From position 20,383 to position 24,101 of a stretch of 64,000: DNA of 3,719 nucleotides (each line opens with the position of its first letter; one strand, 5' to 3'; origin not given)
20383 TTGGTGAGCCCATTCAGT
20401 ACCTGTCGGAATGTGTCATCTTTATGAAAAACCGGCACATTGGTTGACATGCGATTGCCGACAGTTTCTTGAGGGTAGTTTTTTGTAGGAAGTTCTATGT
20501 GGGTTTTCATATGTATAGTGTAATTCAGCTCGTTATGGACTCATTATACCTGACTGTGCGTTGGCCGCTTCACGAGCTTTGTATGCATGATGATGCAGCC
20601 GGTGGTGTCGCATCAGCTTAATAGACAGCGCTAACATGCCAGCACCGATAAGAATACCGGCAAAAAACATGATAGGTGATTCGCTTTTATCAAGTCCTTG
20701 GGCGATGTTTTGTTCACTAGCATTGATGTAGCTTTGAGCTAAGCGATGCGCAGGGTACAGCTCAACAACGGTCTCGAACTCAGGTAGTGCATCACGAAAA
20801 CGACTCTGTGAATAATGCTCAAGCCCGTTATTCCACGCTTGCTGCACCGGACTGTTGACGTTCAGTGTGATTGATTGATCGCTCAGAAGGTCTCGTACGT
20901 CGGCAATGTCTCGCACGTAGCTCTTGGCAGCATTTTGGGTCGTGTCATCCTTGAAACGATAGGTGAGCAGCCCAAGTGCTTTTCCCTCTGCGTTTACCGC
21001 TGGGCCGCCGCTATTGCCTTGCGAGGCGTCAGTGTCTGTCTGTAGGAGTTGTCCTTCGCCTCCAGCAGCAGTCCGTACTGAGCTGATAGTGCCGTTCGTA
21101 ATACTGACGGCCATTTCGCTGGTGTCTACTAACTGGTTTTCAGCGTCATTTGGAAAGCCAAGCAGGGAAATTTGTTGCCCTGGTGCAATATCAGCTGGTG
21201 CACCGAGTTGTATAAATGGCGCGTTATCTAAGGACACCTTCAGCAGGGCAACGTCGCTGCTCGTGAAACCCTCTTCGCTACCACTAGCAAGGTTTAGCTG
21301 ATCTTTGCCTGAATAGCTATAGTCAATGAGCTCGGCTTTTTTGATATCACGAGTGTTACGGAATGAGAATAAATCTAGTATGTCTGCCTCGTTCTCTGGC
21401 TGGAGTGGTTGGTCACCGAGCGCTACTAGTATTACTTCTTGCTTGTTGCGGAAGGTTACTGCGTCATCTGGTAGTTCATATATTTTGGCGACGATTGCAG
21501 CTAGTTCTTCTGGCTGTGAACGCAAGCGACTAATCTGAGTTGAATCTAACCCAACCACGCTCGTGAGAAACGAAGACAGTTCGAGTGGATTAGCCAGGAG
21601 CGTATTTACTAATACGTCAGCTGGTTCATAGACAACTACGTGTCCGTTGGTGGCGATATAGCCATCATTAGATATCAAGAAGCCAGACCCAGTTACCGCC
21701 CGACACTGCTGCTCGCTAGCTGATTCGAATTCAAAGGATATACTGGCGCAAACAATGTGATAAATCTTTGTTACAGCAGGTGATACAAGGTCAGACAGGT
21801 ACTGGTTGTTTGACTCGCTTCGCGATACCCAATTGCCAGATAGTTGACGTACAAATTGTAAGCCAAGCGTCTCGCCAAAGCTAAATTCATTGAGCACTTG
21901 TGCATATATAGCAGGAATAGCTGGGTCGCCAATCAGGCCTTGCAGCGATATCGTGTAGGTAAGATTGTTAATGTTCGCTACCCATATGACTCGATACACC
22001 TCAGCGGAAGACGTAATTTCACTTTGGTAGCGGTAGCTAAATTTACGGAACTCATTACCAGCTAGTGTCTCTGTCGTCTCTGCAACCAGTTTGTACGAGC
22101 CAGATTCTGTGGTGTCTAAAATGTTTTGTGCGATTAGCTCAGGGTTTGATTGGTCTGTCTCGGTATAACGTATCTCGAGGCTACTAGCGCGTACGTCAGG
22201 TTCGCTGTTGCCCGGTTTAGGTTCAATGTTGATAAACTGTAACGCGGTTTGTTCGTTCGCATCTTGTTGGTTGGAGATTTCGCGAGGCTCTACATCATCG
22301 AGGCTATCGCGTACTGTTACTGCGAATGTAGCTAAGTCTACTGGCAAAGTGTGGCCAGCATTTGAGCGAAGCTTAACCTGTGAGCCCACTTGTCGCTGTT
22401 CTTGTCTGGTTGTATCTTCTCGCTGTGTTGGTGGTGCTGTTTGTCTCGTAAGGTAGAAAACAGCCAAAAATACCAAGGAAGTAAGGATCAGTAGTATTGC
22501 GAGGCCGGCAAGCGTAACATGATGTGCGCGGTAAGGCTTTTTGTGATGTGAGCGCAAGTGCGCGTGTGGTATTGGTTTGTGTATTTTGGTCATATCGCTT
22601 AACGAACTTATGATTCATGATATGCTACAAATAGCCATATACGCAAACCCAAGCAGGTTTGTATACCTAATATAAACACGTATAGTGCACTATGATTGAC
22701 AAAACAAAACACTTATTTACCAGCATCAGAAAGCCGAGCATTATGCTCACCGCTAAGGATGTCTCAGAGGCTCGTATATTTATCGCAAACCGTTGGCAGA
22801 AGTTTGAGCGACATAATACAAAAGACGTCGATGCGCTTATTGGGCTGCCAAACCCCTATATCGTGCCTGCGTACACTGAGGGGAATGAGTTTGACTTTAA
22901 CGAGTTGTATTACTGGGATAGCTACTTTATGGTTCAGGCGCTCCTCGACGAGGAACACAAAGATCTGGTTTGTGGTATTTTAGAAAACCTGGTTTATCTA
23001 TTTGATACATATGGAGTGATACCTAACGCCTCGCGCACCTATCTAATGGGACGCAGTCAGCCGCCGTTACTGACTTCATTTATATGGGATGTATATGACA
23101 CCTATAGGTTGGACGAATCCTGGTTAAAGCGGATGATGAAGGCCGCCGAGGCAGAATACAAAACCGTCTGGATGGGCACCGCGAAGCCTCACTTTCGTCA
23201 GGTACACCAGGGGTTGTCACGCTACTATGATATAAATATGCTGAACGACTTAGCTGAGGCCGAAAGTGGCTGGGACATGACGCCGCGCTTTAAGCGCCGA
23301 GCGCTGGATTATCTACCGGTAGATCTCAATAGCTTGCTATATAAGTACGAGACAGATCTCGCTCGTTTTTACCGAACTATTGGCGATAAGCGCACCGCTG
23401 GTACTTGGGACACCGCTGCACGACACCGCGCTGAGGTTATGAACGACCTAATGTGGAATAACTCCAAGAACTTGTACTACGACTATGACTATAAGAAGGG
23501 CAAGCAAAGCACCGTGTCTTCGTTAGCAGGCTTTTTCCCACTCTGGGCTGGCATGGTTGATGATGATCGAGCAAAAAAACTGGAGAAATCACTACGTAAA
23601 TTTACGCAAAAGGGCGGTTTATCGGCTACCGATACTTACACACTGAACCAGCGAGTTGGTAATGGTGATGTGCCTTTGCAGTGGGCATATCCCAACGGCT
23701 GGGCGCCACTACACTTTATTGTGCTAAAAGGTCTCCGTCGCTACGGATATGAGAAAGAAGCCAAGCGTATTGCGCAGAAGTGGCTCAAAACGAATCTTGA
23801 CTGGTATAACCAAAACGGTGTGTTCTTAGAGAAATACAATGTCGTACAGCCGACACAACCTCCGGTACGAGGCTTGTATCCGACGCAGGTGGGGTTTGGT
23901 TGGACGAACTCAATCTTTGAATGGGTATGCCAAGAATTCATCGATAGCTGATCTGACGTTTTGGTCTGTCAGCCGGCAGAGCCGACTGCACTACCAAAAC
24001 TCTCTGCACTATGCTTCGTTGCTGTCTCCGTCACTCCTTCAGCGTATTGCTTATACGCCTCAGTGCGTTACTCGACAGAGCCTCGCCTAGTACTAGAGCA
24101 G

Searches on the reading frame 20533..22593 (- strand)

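Call 80: search_protein_families(library=pfam, proteins=[window:20533-22593:-], max_evalue=0.01)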
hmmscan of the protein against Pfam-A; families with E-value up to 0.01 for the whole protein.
window:20533-22593:- (686 aa): 2 families
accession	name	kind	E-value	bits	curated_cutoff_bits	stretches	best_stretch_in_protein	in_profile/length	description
PF13365.12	Trypsin_2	-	7.5e-22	79.1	27.6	1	302-542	1-144/144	Trypsin-like peptidase domain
PF00089.32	Trypsin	-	1.1e-12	48.7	20.6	1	444-555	85-206/220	Trypsin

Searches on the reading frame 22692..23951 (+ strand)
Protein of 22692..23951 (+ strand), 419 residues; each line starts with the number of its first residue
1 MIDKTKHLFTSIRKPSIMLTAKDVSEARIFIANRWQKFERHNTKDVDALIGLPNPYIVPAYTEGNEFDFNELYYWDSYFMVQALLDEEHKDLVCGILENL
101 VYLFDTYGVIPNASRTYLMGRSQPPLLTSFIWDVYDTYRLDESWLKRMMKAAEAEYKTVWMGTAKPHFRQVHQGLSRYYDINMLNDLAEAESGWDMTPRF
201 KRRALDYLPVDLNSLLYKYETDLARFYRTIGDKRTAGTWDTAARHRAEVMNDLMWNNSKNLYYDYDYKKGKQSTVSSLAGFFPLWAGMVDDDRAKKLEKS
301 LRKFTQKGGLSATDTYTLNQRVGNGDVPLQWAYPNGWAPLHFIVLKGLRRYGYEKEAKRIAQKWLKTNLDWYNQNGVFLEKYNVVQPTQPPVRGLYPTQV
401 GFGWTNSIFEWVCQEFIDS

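Call 80: search_protein_families(library=pfam, proteins=[window:22692-23951:+], max_evalue=0.01)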
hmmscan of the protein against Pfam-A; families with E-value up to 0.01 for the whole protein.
window:22692-23951:+ (419 aa): 2 families
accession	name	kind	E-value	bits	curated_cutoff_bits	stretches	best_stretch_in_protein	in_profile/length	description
PF01204.24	Trehalase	-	6.7e-93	312.7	21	2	190-409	287-504/512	Trehalase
PF22422.2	MGH1-like_GH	-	3e-18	66.9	27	1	114-382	57-340/356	Mannosylglycerate hydrolase MGH1-like glycoside hydrolase domain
